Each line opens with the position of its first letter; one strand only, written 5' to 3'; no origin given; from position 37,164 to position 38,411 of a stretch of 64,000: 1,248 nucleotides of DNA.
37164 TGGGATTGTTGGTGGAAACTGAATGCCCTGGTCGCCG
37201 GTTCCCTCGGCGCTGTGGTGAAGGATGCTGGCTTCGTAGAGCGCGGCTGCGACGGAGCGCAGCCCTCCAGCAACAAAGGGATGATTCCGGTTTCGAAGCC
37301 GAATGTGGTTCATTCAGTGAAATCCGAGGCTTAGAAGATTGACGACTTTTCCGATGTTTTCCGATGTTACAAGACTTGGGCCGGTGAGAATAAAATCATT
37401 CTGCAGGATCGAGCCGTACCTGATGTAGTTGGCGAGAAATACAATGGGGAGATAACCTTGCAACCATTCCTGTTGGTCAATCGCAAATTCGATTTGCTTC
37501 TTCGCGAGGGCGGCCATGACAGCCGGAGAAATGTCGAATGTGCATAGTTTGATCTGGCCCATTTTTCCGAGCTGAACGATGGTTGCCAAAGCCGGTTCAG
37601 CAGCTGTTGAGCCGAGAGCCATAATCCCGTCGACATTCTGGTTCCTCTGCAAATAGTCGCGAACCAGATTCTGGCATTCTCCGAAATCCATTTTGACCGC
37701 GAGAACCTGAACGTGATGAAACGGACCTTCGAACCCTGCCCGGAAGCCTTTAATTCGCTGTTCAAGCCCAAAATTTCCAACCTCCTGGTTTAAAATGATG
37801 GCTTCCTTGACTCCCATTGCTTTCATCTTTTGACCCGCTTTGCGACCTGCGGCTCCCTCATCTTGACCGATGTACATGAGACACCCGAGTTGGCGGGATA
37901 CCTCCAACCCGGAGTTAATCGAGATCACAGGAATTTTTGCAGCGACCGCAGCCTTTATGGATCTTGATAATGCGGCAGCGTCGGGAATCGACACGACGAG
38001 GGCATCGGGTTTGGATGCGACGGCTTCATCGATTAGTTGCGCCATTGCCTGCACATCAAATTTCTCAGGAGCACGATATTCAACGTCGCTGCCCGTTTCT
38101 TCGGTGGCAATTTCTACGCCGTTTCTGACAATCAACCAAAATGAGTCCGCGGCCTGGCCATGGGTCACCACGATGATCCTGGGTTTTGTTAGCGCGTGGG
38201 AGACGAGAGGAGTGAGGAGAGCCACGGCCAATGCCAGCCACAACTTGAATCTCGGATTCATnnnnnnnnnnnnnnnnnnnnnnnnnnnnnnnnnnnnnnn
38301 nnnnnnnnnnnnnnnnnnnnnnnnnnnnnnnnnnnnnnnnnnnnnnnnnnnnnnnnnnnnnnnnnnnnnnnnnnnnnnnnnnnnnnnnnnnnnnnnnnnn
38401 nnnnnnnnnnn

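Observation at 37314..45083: Self-sufficient DHA-kinase operon: tetR, then dhaK-dhaL-dhaM(EIIA-HPr-full EI)-glpK2-orphan SBP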

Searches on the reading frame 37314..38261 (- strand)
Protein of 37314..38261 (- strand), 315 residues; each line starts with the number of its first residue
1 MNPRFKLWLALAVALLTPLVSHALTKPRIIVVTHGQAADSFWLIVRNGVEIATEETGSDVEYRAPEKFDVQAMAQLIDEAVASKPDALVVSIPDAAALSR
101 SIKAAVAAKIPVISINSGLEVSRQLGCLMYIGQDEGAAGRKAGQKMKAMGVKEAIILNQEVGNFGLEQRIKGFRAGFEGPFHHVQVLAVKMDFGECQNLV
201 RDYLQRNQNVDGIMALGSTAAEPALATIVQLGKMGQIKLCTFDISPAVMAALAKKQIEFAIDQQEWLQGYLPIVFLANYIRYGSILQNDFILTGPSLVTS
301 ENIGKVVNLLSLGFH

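Call 3: search_protein_families(library=pfam, proteins=[window:37314-38261:-])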
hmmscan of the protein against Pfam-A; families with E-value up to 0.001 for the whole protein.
window:37314-38261:- (315 aa): 3 families
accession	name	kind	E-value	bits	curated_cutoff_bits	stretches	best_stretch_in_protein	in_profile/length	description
PF13407.12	Peripla_BP_4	-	5.2e-44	151.2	35.1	1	30-281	2-255/258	Periplasmic binding protein domain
PF00532.27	Peripla_BP_1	-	1.2e-08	35.2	22.2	1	36-226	10-199/281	Periplasmic binding proteins and sugar binding domain of LacI family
PF13458.12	Peripla_BP_6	-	0.00012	22.3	31.7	1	46-258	22-241/343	Periplasmic binding protein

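Call 4: search_protein_families(library=ncbifam, proteins=[window:37314-38261:-])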
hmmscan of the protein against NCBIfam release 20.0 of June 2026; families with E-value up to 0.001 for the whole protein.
window:37314-38261:- (315 aa): 8 families
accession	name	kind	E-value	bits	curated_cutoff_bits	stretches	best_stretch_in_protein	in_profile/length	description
NF052284.1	rhzpin_SBP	equivalog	1.2e-91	306.9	420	1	28-313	2-287/289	rhizopine catabolism ABC transporter substrate-binding protein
TIGR02955.1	TMAO_TorT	equivalog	2.7e-11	43.3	310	1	38-284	10-258/295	TMAO reductase system periplasmic protein TorT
NF008185.0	PRK10936.1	equivalog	1.1e-10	40.9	200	1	25-281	45-300/346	TMAO reductase system periplasmic protein TorT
NF007254.0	PRK09701.1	equivalog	5.1e-10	39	335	1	5-282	5-289/311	D-allose transporter substrate-binding protein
TIGR02637.1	RhaS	equivalog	6.4e-09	35.5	342.25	1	36-122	7-94/302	rhamnose ABC transporter substrate-binding protein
NF007936.0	PRK10653.1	equivalog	2.2e-08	33.8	337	1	10-273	10-270/295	ribose ABC transporter substrate-binding protein RbsB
NF011937.0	PRK15408.1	equivalog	7.8e-05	21.7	384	1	38-120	38-120/340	autoinducer 2 ABC transporter substrate-binding protein LsrB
NF040907.2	ChvE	equivalog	0.00023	20.5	460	1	52-147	23-115/324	multiple monosaccharide ABC transporter substrate-binding protein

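Call 20: find_homologous_proteins(query=window:37314-38261:-, max_evalue=1e-10)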
Query window:37314-38261:- (315 aa): 2729 proteins with E <= 1e-10 among 7719 candidates; the best 120 are listed.
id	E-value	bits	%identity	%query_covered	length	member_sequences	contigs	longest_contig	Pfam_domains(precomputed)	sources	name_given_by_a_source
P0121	4.4e-188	642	92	100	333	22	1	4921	PF00532.28,PF13407.13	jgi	jgi:simple sugar transport system substrate-binding protein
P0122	1.6e-187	640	92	100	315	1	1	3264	PF00532.28,PF13407.13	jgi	jgi:simple sugar transport system substrate-binding protein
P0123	4.2e-186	635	92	100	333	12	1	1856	PF00532.28,PF13407.13,PF13458.13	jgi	jgi:simple sugar transport system substrate-binding protein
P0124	1.7e-181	620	89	100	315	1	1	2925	PF00532.28,PF13407.13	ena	-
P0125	1.5e-173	594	85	100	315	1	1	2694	PF00532.28,PF13407.13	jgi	-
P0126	4.9e-173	593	86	100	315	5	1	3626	PF00532.28,PF13407.13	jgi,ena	-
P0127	6.1e-172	589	84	100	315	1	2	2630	PF00532.28,PF13407.13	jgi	jgi:simple sugar transport system substrate-binding protein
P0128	6.0e-169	579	83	100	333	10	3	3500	PF00532.28,PF13407.13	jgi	jgi:simple sugar transport system substrate-binding protein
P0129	2.1e-166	571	82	100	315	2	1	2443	PF13407.13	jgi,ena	-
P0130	8.1e-166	569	82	100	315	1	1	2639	PF00532.28,PF13407.13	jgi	jgi:simple sugar transport system substrate-binding protein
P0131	2.1e-165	568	83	100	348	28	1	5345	PF00532.28,PF13407.13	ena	-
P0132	2.6e-165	567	82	100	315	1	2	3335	PF00532.28,PF13407.13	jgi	jgi:simple sugar transport system substrate-binding protein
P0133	3.5e-165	567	82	100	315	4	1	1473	PF00532.28,PF13407.13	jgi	-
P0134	3.7e-165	567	82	100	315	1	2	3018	PF00532.28,PF13407.13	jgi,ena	-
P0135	4.5e-165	566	81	100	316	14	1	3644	PF00532.28,PF13407.13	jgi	jgi:simple sugar transport system substrate-binding protein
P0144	2.0e-163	561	81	100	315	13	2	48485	PF00532.28,PF13407.13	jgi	jgi:simple sugar transport system substrate-binding protein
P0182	4.6e-142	491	71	99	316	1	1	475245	PF13407.13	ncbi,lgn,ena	-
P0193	8.2e-141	487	70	100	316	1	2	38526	PF00532.28,PF13407.13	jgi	jgi:simple sugar transport system substrate-binding protein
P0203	1.3e-139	483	70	99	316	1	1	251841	PF00532.28,PF13407.13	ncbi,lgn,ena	-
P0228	2.5e-137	475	68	100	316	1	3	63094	PF00532.28,PF13407.13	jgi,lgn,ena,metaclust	metaclust:\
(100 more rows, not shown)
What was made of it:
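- Checked: The SBP starts at the ATG at 38261 (315 aa, the commonest length (315-316 aa) among the homologues of call 20).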

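Call 22: find_encoding_contigs(protein=P0144, flank=9000, max_places=2)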
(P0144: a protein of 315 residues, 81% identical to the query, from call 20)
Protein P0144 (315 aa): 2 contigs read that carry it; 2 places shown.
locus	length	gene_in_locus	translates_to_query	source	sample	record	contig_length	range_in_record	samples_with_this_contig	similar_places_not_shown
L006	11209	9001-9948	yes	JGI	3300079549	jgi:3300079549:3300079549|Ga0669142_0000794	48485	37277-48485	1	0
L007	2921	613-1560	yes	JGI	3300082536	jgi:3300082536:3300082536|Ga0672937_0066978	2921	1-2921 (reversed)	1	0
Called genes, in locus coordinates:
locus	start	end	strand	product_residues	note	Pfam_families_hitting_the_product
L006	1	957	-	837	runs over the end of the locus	PF00675:Peptidase_M16, PF05193:Peptidase_M16_C, PF00675:Peptidase_M16, PF05193:Peptidase_M16_C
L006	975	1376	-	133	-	-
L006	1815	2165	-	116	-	PF09723:Zn_ribbon_8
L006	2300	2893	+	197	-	PF03734:YkuD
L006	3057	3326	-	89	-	PF04226:Transgly_assoc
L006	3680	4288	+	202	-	PF00440:TetR_N, PF17937:TetR_C_28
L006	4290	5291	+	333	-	PF02733:Dak1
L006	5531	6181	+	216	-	PF02734:Dak2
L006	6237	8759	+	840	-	PF03610:EIIA-man, PF00381:PTS-HPr, PF05524:PEP-utilisers_N, PF00391:PEP-utilizers, PF02896:PEP-utilizers_C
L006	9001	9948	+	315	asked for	PF00532:Peripla_BP_1, PF13407:Peripla_BP_4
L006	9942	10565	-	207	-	-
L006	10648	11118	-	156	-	-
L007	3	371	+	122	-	PF02896:PEP-utilizers_C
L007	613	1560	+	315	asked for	PF00532:Peripla_BP_1, PF13407:Peripla_BP_4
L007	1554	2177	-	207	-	-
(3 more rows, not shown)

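Call 23: find_encoding_contigs(protein=P0182, flank=9000, max_places=1)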
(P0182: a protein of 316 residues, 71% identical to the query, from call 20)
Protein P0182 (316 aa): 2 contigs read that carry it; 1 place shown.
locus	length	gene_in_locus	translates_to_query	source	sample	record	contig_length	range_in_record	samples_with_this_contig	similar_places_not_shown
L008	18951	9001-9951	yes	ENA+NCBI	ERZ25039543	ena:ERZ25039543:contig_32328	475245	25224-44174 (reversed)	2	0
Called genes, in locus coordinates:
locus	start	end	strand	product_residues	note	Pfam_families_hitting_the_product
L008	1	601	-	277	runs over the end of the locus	PF00528:BPD_transp_1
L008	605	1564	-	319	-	PF00528:BPD_transp_1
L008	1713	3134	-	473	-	PF01547:SBP_bac_1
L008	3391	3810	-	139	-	-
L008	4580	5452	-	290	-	PF08220:HTH_DeoR, PF08279:HTH_11 (weak), PF12802:MarR_2 (faint), PF00455:DeoRC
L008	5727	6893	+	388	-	PF01047:MarR (faint), PF04545:Sigma70_r4 (weak), PF12802:MarR_2, PF13384:HTH_23 (weak), PF13545:HTH_Crp_2 (weak), PF09339:HTH_IclR (faint), PF13412:HTH_24 (weak), PF04198:Sugar-bind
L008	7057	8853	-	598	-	PF00654:Voltage_CLC, PF00571:CBS (weak)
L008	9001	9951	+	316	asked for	PF13407:Peripla_BP_4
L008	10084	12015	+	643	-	PF01182:Glucosamine_iso, PF02585:PIG-L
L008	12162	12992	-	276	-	PF02110:HK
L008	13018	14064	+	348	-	PF04909:Amidohydro_2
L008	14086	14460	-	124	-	PF00903:Glyoxalase, PF13669:Glyoxalase_4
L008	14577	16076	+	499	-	PF00370:FGGY_N, PF02782:FGGY_C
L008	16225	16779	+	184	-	PF02441:Flavoprotein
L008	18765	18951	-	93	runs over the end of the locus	-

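Call 26: search_solved_structures(query=window:37314-38261:-, max_evalue=0.00001, show_alignments=1)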
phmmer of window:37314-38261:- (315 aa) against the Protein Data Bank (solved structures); distinct sequences matched with E-value up to 0.00001: 28.
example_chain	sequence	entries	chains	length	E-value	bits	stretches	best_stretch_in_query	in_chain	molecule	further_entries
4ru1_A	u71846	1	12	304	1.7e-41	145.9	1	29-309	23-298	Monosaccharide ABC transporter substrate-binding protein, CUT2 family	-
3rot_A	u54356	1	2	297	2.8e-28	102.6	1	27-282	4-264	ABC sugar transporter, periplasmic sugar binding protein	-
2qvc_A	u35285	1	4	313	2.8e-22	82.9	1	34-280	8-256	Sugar ABC transporter, periplasmic sugar-binding protein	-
2h3h_A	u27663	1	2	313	2.9e-22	82.8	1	34-280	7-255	Sugar ABC transporter, periplasmic sugar-binding protein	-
3c6q_B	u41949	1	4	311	6.2e-22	81.8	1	34-280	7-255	Sugar ABC transporter, periplasmic sugar-binding protein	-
6sw4_A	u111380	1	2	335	2.9e-18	69.7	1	26-303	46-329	Arabinose binding protein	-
3g1w_A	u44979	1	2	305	7.3e-18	68.4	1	36-283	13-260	Sugar ABC transporter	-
5xsj_X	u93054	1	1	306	1.3e-16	64.3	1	24-276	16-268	Periplasmic binding protein/LacI transcriptional regulator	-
5xss_X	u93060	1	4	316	1.6e-16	64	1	24-276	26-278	Periplasmic binding protein/LacI transcriptional regulator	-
5xsd_A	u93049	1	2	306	3.5e-16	62.9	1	24-276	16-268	Periplasmic binding protein/LacI transcriptional regulator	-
5dkv_A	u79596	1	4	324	1.2e-15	61.1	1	30-283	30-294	ABC transporter substrate binding protein (Ribose)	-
4rxt_A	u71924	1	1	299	1.7e-13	54.1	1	37-304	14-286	Sugar ABC transporter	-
7x0g_A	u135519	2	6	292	5.9e-13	52.3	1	40-304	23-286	CbpA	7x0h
5hqj_A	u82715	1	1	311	2.9e-12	50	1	38-303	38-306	Periplasmic binding protein/LacI transcriptional regulator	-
5dte_A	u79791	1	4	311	1.9e-11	47.3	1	25-266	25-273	Monosaccharide-transporting ATPase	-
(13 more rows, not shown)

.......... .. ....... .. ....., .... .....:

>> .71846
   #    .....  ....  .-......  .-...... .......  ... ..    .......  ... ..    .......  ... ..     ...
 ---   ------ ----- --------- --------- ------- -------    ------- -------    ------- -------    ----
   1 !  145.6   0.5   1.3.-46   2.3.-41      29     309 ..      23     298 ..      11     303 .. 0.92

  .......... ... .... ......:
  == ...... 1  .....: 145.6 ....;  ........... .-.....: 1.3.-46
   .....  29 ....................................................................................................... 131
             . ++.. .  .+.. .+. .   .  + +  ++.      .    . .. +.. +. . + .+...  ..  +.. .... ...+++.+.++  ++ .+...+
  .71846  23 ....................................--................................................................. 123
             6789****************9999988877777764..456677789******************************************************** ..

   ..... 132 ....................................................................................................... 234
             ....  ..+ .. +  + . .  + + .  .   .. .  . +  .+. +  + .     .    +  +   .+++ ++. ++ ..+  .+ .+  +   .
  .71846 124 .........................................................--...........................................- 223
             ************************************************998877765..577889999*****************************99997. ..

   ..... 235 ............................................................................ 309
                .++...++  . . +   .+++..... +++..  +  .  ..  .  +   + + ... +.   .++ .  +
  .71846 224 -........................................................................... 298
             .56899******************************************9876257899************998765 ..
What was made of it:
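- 37314..38261 (-): Orphan periplasmic binding protein of the inositol/rhizopine CUT2 family (315 aa, signal peptide). Its start overlaps the glpK2 stop (TGATG). PDB 4ru1 E 2e-41 (call 26).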

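Call 40: find_encoding_contigs(protein=P0228, flank=8000, max_places=2)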
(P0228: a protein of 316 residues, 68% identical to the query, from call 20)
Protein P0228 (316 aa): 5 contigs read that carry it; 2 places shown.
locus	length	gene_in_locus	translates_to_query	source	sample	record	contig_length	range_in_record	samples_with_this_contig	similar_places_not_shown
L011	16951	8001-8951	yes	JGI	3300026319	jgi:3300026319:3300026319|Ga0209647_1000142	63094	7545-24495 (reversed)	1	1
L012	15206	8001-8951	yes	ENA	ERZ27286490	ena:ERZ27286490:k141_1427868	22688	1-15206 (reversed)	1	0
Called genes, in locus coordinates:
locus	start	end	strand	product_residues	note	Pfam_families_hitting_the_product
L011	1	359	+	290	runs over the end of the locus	PF01156:IU_nuc_hydro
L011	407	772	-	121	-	-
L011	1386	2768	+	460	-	PF07992:Pyr_redox_2, PF13738:Pyr_redox_3 (faint), PF00070:Pyr_redox, PF02852:Pyr_redox_dim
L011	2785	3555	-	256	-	PF02463:SMC_N (faint), PF00005:ABC_tran, PF09818:ABC_ATPase (faint), PF13304:AAA_21 (faint)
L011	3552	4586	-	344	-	PF02653:BPD_transp_2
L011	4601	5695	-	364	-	PF13407:Peripla_BP_4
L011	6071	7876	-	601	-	PF00654:Voltage_CLC, PF00571:CBS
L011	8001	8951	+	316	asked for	PF00532:Peripla_BP_1, PF13407:Peripla_BP_4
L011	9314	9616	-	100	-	-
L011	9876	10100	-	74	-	-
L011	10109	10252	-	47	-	-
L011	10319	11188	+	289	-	PF04454:Linocin_M18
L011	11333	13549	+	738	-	PF01471:PG_binding_1, PF00128:Alpha-amylase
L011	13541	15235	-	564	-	PF05199:GMC_oxred_C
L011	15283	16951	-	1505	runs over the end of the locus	PF00069:Pkinase, PF07714:PK_Tyr_Ser-Thr, PF13191:AAA_16, PF24883:NPHP3_N, PF00400:WD40, PF13570:Beta-prop_ACSF4, PF23381:Beta-prop_IFT122_1st, PF23409:Beta-prop_EML, +138 more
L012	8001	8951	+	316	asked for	PF00532:Peripla_BP_1, PF13407:Peripla_BP_4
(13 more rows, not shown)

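Call 41: find_encoding_contigs(protein=P0203, flank=8000, max_places=1)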
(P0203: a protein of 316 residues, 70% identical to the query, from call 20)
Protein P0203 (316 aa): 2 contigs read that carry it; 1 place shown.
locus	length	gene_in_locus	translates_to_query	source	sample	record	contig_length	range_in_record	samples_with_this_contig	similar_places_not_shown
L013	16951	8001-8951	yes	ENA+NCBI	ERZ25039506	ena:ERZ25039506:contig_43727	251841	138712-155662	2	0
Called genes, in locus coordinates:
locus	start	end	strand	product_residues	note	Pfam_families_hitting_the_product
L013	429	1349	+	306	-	-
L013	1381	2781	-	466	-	PF01471:PG_binding_1, PF05257:CHAP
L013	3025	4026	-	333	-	PF05990:DUF900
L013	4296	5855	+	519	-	-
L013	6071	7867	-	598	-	PF00654:Voltage_CLC, PF00571:CBS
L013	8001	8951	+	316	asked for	PF00532:Peripla_BP_1, PF13407:Peripla_BP_4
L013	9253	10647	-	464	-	PF00083:Sugar_tr, PF07690:MFS_1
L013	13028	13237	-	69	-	-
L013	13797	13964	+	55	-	-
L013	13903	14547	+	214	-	-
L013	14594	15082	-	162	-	PF05065:Phage_capsid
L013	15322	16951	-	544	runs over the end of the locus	PF03797:Autotransporter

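Call 42: find_encoding_contigs(protein=P0193, flank=8000, max_places=2)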
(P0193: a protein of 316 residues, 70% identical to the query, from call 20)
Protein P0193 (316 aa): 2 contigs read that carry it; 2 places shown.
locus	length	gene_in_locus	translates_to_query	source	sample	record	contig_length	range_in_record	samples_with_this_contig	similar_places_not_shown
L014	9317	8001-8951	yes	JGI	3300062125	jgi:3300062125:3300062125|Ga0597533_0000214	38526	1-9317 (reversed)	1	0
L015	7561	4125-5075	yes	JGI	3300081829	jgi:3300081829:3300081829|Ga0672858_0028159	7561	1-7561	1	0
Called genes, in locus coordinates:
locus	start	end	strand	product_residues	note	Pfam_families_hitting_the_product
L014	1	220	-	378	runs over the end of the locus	PF08240:ADH_N, PF16912:Glu_dehyd_C (weak), PF00107:ADH_zinc_N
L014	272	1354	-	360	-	PF00005:ABC_tran, PF02463:SMC_N (faint), PF13304:AAA_21 (weak), PF08402:TOBE_2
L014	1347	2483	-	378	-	PF00005:ABC_tran, PF13304:AAA_21 (faint), PF08402:TOBE_2 (weak)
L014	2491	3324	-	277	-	PF00528:BPD_transp_1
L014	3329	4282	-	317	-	PF00528:BPD_transp_1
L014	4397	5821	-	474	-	PF01547:SBP_bac_1, PF13416:SBP_bac_8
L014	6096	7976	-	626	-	PF00654:Voltage_CLC, PF00571:CBS (weak)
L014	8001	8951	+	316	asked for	PF00532:Peripla_BP_1, PF13407:Peripla_BP_4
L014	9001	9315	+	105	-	?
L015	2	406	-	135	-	?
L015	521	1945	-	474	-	PF01547:SBP_bac_1, PF13416:SBP_bac_8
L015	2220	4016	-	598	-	PF00654:Voltage_CLC, PF00571:CBS (weak)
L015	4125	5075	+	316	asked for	PF00532:Peripla_BP_1, PF13407:Peripla_BP_4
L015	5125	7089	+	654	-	PF01182:Glucosamine_iso, PF02585:PIG-L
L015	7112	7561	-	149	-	?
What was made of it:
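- SBP orthologues in other Verrucomicrobia are unlinked to dha (calls 23, 40-42).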

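Call 58: search_dna_similar(query=window:37314-38261:-, collection=plasmids, mode=protein, max_rows=15)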
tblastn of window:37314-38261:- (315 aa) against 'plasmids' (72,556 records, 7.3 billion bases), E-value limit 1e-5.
Records with a match: 384; places in all: 495; records where one place covers at least 80% of the query: 354.
Best place of each record, by identity: <60% 384.
By first word of the organism name: Rhizobium 172; Sinorhizobium 78; Agrobacterium 40; Shinella 17; Paracoccus 10; Paraburkholderia 8; Thermus 5; Thioclava 5; Neorhizobium 3; Phyllobacterium 3; and 35 more.
By predicted mobility (MOB-suite, as given by PLSDB): non-mobilizable 209; conjugative 152; mobilizable 23.
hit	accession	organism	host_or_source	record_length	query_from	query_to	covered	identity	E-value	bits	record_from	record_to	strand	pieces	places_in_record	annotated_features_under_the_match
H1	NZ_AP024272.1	Thermus thermophilus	-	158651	28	315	91%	56.6%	1e-92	307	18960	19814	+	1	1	sugar ABC transporter substrate-binding protein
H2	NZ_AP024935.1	Thermus thermophilus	-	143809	28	313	91%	56.6%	3e-92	306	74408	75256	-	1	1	sugar ABC transporter substrate-binding protein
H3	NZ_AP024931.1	Thermus thermophilus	-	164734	28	313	91%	56.6%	3e-92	306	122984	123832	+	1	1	sugar ABC transporter substrate-binding protein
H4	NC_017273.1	Thermus thermophilus SG0.5JP17-16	-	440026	28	313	91%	56.3%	2e-91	304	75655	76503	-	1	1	sugar ABC transporter substrate-binding protein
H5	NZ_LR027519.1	Thermus thermophilus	-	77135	28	315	91%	55.9%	8e-92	305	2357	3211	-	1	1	sugar ABC transporter substrate-binding protein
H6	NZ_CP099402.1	Rhizobium sp. Pop5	Phaseolus vulgaris,Cell culture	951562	28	315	91%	53.3%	3e-80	272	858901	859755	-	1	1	sugar ABC transporter substrate-binding protein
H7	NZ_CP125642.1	Rhizobium sp. BT03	Phaseolus vulgaris,Pure culture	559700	28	315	91%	52.9%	2e-79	269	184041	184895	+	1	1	sugar ABC transporter substrate-binding protein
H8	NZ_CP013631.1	Rhizobium sp. N324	Phaseolus vulgaris,Whole ...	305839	28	315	91%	52.9%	3e-79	269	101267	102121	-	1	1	sugar ABC transporter substrate-binding protein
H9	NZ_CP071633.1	Rhizobium sp. NZLR1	lentil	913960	28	315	91%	52.6%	3e-79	269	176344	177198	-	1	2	sugar ABC transporter substrate-binding protein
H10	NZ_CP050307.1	Rhizobium lusitanum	Oxytropis pumilio,cell culture,root ...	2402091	28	315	91%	52.6%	1e-77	265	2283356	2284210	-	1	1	none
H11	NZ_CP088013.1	Rhizobium sp. T136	Melilotus albus,Cell culture,root nodule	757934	28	315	91%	52.6%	4e-72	248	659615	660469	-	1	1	sugar ABC transporter substrate-binding protein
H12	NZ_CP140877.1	Rhizobium beringeri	Trifolium pratense,whole organism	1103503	28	315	91%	52.2%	3e-77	263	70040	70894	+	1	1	record has no annotation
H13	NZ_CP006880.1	Rhizobium gallicum bv. gallicum R602sp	Phaseolus vulgaris,whole ...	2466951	28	315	91%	52.2%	6e-77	262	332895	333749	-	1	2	record has no annotation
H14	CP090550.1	Rhizobium leguminosarum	Trifolium pratense,Cell culture,Plant ...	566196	28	313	90%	53.4%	6e-63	267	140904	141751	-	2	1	none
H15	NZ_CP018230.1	Rhizobium leguminosarum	Vavilovia formosa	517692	28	315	91%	51.9%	3e-78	266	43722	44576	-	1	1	sugar ABC transporter substrate-binding protein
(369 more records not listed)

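Call 59: get_annotated_region(hit=H1, flank=8000)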
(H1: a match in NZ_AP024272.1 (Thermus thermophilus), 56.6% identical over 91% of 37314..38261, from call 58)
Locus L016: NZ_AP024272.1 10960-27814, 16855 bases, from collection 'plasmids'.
description: Thermus thermophilus strain HB5018 plasmid pHB5018c, complete sequence
organism: Thermus thermophilus (NCBI taxid 274)
taxonomy: Bacteria; Deinococcota; Deinococci; Thermales; Thermaceae; Thermus; Thermus thermophilus
host: -; source: -; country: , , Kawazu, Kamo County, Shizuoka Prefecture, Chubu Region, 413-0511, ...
typing (MOB-suite, as given by PLSDB): non-mobilizable
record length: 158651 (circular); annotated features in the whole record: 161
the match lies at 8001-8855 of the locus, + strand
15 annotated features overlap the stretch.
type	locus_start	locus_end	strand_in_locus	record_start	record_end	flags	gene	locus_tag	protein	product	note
CDS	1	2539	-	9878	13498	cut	-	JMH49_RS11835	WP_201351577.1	N-6 DNA methylase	GO:0006306 - DNA methylation [Evidence IEA]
CDS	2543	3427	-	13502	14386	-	-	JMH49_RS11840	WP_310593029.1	ParB/RepB/Spo0J family partition protein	GO:0007059 - chromosome segregation [Evidence IEA]; GO:0000910 - cytokinesis [Evidence IEA]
CDS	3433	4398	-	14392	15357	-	-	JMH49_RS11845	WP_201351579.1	ParA family protein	-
CDS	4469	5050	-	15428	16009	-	-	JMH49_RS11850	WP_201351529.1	hypothetical protein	-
CDS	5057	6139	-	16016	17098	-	-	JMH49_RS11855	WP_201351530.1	hypothetical protein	-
CDS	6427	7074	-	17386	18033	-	-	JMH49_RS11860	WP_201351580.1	helix-turn-helix transcriptional regulator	-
CDS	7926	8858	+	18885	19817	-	-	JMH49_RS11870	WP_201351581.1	sugar ABC transporter substrate-binding protein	-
CDS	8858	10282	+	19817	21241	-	-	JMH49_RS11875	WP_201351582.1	CoA-acylating methylmalonate-semialdehyde dehydrogenase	-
CDS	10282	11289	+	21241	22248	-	-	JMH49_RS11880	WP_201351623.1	ABC transporter permease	GO:0008643 - carbohydrate transport [Evidence IEA]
CDS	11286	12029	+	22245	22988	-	-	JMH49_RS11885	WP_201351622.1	ATP-binding cassette domain-containing protein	-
CDS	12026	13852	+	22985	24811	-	iolD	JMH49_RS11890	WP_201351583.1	3D-(3,5/4)-trihydroxycyclohexane-1,2-dione acylhydrolase (decyclizing)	GO:0019310 - inositol catabolic process [Evidence IEA]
CDS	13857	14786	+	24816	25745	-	-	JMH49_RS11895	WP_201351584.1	TIM barrel protein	-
CDS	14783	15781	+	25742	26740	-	iolC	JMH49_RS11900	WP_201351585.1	5-dehydro-2-deoxygluconokinase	GO:0019310 - inositol catabolic process [Evidence IEA]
CDS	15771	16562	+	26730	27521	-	-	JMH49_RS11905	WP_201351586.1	class II fructose-bisphosphate aldolase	-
CDS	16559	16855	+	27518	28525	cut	iolG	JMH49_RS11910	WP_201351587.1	inositol 2-dehydrogenase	GO:0019310 - inositol catabolic process [Evidence IEA]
